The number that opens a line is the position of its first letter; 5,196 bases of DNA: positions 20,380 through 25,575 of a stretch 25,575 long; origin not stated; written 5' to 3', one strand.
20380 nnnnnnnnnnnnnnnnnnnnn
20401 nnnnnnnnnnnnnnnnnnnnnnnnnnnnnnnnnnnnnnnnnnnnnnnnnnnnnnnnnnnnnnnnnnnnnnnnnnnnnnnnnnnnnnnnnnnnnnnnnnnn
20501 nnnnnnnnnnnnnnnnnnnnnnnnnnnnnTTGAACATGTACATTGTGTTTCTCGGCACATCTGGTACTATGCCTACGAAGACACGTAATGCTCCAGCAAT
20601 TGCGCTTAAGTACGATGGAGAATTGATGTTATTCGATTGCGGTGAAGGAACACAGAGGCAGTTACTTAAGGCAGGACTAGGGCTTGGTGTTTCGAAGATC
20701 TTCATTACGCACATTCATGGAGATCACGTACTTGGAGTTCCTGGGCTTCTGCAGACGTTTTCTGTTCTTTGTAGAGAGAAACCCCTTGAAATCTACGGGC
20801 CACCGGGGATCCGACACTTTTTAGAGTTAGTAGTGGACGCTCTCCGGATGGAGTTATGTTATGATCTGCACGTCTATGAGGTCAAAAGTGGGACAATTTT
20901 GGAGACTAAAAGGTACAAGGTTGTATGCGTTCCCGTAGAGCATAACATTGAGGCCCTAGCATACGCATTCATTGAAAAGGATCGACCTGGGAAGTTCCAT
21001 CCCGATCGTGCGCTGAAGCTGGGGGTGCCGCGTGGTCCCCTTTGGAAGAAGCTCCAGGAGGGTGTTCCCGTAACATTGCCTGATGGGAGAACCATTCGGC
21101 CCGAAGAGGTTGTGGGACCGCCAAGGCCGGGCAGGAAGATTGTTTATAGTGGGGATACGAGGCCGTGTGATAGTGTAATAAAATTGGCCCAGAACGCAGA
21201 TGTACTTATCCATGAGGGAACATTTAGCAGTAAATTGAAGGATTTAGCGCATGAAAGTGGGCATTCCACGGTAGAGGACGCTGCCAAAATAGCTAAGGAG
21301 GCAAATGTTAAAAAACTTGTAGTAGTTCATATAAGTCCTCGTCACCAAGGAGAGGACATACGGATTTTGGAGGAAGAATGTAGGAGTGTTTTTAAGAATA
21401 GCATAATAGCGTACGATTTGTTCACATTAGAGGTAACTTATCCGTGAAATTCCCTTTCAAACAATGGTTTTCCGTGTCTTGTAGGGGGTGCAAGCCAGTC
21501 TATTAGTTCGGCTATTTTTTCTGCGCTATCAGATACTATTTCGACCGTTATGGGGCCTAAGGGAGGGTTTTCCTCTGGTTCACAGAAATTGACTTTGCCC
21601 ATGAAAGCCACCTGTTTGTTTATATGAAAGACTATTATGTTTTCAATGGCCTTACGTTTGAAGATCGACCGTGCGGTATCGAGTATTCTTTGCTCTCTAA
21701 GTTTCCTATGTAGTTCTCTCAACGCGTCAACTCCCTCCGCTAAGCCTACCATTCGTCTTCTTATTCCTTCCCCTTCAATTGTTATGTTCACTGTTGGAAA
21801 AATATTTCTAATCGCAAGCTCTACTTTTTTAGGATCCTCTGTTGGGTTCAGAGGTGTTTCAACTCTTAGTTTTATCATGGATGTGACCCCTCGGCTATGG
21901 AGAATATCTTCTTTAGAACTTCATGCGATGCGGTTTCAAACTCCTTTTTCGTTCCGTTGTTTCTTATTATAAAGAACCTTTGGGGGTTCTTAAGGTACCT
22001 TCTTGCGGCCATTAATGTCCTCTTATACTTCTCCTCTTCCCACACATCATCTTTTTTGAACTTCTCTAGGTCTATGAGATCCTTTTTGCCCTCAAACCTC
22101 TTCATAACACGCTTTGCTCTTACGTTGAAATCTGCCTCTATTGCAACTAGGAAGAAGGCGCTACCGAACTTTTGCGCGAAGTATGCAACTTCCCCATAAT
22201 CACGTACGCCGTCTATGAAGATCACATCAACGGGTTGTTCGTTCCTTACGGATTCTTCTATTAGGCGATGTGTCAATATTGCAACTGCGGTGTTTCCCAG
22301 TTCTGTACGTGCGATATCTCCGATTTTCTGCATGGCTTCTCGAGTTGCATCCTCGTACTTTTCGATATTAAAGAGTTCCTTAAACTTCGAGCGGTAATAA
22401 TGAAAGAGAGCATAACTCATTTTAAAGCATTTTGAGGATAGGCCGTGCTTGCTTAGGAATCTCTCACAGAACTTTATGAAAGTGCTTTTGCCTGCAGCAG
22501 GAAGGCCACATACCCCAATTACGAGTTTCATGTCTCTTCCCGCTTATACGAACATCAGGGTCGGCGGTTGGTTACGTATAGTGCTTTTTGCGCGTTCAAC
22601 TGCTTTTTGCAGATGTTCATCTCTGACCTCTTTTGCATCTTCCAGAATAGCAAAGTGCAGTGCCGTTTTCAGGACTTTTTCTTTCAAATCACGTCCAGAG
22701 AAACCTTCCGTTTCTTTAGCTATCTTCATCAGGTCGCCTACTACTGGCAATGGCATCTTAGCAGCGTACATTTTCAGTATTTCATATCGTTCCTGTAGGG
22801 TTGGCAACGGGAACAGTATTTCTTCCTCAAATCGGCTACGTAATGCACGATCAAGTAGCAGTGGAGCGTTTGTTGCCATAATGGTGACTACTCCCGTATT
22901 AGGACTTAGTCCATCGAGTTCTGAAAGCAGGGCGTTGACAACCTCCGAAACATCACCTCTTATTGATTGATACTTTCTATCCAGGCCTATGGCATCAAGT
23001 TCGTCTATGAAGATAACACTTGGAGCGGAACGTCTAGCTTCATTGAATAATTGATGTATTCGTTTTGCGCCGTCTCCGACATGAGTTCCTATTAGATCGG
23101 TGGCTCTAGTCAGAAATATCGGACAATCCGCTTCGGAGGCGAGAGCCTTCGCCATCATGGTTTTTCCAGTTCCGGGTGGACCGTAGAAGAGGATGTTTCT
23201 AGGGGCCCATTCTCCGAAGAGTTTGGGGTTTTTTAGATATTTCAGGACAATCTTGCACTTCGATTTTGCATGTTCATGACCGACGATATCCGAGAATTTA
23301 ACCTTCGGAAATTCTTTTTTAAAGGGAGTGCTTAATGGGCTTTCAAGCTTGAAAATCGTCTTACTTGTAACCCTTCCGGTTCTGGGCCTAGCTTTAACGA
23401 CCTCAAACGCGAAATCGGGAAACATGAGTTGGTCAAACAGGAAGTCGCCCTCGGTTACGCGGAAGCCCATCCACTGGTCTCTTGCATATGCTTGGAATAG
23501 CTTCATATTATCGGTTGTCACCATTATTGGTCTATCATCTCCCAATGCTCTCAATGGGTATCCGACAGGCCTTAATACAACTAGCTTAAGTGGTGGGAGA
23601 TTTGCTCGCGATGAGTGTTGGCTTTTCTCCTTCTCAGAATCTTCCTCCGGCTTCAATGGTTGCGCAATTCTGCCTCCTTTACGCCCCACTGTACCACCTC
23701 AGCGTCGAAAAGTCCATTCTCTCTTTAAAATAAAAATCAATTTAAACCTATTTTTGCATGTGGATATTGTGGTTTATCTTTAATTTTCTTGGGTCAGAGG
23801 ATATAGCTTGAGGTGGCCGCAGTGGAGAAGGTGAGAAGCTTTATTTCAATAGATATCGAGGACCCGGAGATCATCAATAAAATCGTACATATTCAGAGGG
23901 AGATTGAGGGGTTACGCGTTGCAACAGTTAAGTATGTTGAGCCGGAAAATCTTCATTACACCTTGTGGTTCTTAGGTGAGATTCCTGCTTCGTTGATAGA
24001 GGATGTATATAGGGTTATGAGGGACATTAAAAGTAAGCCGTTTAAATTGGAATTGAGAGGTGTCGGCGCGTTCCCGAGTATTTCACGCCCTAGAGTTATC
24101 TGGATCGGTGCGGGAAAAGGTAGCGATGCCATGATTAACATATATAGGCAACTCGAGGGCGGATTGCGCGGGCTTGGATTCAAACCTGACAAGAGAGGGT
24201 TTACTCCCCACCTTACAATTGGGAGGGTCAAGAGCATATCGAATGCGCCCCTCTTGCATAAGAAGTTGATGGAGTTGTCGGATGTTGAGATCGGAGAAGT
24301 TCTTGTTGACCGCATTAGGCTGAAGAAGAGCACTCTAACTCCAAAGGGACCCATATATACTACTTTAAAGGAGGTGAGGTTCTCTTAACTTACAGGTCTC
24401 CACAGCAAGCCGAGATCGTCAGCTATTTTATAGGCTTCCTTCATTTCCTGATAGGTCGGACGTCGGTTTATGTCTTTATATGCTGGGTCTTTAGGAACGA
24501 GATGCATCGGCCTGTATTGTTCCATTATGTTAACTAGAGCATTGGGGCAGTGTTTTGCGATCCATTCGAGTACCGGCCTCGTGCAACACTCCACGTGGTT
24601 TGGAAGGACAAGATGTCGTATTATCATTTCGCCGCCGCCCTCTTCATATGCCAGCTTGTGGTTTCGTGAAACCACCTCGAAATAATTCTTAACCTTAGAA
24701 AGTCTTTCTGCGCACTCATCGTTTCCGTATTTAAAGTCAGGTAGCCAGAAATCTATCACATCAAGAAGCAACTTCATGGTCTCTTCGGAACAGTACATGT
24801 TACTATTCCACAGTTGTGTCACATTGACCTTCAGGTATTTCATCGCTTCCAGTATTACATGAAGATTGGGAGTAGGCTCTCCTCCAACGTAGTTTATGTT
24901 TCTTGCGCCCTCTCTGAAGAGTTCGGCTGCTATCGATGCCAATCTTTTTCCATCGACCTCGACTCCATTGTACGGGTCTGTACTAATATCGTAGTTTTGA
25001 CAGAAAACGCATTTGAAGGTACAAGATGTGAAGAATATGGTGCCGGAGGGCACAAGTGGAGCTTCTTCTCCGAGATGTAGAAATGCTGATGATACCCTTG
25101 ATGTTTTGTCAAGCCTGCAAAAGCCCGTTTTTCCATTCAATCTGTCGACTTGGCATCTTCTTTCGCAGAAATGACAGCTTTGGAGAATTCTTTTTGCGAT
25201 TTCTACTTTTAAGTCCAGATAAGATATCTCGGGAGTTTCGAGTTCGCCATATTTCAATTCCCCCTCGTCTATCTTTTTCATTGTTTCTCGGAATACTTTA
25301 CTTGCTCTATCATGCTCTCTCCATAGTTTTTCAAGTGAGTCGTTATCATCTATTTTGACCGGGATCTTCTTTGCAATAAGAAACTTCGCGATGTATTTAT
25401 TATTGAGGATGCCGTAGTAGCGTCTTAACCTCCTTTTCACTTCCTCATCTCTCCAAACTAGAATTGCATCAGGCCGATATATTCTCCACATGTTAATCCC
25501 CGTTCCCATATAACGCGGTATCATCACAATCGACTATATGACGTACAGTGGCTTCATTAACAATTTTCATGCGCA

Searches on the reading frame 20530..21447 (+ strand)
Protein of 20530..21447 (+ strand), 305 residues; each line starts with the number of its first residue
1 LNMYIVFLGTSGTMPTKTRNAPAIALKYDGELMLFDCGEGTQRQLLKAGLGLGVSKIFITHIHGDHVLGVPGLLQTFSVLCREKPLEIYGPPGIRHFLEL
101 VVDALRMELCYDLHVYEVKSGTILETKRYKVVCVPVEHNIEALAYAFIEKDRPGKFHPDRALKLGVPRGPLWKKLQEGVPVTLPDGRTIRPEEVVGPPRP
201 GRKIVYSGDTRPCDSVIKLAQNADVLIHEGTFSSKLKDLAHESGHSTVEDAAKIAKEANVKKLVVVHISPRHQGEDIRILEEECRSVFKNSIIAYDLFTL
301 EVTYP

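Call 65: search_protein_families(library=pfam, proteins=[window:20530-21447:+], max_evalue=0.0001)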
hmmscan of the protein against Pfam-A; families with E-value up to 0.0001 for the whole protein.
window:20530-21447:+ (305 aa): 4 families
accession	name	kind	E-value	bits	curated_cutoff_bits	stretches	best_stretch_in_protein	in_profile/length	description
PF12706.13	Lactamase_B_2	-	9.2e-20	71.5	27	2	199-268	132-200/200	Beta-lactamase superfamily domain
PF00753.33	Lactamase_B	-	1.1e-10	42.2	22.7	1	24-80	9-70/196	Metallo-beta-lactamase superfamily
PF13691.12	Lactamase_B_4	-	7.8e-07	29.1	27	1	14-68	5-62/63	tRNase Z endonuclease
PF23023.1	Anti-Pycsar_Apyc1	-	3.6e-06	27.1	50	1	1-70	1-70/250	Anti-Pycsar protein Apyc1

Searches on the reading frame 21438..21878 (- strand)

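Call 65: search_protein_families(library=pfam, proteins=[window:21438-21878:-], max_evalue=0.0001)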
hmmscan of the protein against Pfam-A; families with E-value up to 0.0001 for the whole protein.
window:21438-21878:- (146 aa): 1 family
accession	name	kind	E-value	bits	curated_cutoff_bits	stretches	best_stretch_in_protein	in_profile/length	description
PF01877.22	RNA_binding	-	7.2e-13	49.3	26.9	1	4-114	2-118/120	RNA binding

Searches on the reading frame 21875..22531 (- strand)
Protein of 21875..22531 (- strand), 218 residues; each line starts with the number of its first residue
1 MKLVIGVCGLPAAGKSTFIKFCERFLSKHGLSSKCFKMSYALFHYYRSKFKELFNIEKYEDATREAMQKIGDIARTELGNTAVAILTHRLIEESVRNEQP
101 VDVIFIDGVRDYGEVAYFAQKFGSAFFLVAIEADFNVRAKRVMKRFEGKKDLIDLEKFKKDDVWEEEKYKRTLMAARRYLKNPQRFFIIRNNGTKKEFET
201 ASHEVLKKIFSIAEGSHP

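Call 65: search_protein_families(library=pfam, proteins=[window:21875-22531:-], max_evalue=0.0001)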
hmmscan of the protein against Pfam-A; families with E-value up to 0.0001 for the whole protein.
window:21875-22531:- (218 aa): 2 families
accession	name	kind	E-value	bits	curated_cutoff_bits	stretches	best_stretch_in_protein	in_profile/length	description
PF13238.12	AAA_18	-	5.2e-05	24.2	29.4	0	5-150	1-116/128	AAA domain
PF01591.24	6PF2K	-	5.6e-05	23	27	0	2-79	13-86/223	6-phosphofructo-2-kinase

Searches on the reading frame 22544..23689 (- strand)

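Call 65: search_protein_families(library=pfam, proteins=[window:22544-23689:-], max_evalue=0.0001)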
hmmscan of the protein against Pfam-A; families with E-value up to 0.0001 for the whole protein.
window:22544-23689:- (381 aa): 10 families
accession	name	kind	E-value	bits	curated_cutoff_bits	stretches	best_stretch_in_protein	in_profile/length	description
PF00004.35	AAA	-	1.9e-38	132.3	21.2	1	166-295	1-131/131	ATPase family associated with various cellular activities (AAA)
PF23900.1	PRS2_N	-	1.6e-27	95.4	27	1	35-112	2-78/79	PRS2 N-terminal domain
PF23902.1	AAA_lid_PRS2_C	-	1.5e-19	70.3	34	1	299-365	2-68/73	PRS2 AAA+ lid C-terminal domain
PF17862.7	AAA_lid_3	-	1.5e-08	34.4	27.2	1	319-361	3-44/45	AAA+ lid domain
PF07724.20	AAA_2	-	1.2e-06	29.1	27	0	165-260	5-101/166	AAA domain (Cdc48 subfamily)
PF13401.12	AAA_22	-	2.3e-06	28.4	27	0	164-258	6-79/130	AAA domain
PF05496.18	RuvB_N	-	3.3e-06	27.4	27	1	131-232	5-94/159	Holliday junction DNA helicase RuvB P-loop domain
PF06068.19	TIP49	-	1.8e-05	24.6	23.8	1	133-189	24-78/347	TIP49 P-loop domain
PF13191.12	AAA_16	-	4.2e-05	24.5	32.6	0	163-188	24-49/167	AAA ATPase domain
PF01695.23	IstB_IS21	-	8.7e-05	22.6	24.1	0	164-239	93-170/238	IstB-like ATP binding protein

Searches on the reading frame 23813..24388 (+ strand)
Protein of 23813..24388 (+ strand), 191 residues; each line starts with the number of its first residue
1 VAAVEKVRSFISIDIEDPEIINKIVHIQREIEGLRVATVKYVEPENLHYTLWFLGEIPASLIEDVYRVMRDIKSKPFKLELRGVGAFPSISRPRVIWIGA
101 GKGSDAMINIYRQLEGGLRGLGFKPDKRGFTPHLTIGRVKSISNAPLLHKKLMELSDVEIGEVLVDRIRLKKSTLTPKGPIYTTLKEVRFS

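Call 65: search_protein_families(library=pfam, proteins=[window:23813-24388:+], max_evalue=0.0001)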
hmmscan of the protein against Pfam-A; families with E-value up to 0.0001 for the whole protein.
window:23813-24388:+ (191 aa): 3 families
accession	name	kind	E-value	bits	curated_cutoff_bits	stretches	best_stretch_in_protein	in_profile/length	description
PF02834.22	LigT_PEase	-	9e-30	103.2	23.3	2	16-97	2-87/87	LigT like Phosphoesterase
PF13563.12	2_5_RNA_ligase2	-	1e-14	55.3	27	1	26-170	4-145/152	2'-5' RNA ligase superfamily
PF10469.15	AKAP7_NLS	-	1.7e-07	31.7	24.4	1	10-189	4-207/208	AKAP7 2'5' RNA ligase-like domain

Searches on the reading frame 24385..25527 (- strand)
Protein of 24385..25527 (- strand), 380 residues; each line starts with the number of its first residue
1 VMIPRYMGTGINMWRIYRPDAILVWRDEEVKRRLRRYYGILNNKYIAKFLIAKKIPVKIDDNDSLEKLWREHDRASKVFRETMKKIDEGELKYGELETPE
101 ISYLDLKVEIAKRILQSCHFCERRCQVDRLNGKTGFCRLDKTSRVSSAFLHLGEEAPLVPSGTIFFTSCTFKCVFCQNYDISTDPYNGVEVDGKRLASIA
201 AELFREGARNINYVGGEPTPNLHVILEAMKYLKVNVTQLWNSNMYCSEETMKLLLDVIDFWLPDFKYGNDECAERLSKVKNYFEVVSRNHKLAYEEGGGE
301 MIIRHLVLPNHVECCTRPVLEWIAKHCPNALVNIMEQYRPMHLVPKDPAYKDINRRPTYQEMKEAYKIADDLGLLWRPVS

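Call 65: search_protein_families(library=pfam, proteins=[window:24385-25527:-], max_evalue=0.0001)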
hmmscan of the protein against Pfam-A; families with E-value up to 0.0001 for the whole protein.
window:24385-25527:- (380 aa): 2 families
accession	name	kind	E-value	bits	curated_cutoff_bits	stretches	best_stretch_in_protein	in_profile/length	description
PF04055.27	Radical_SAM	-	2.1e-15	57.7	29.5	1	164-322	2-165/166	Radical SAM superfamily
PF13353.11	Fer4_12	-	8.1e-08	33.1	22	1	163-271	9-121/137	4Fe-4S single cluster domain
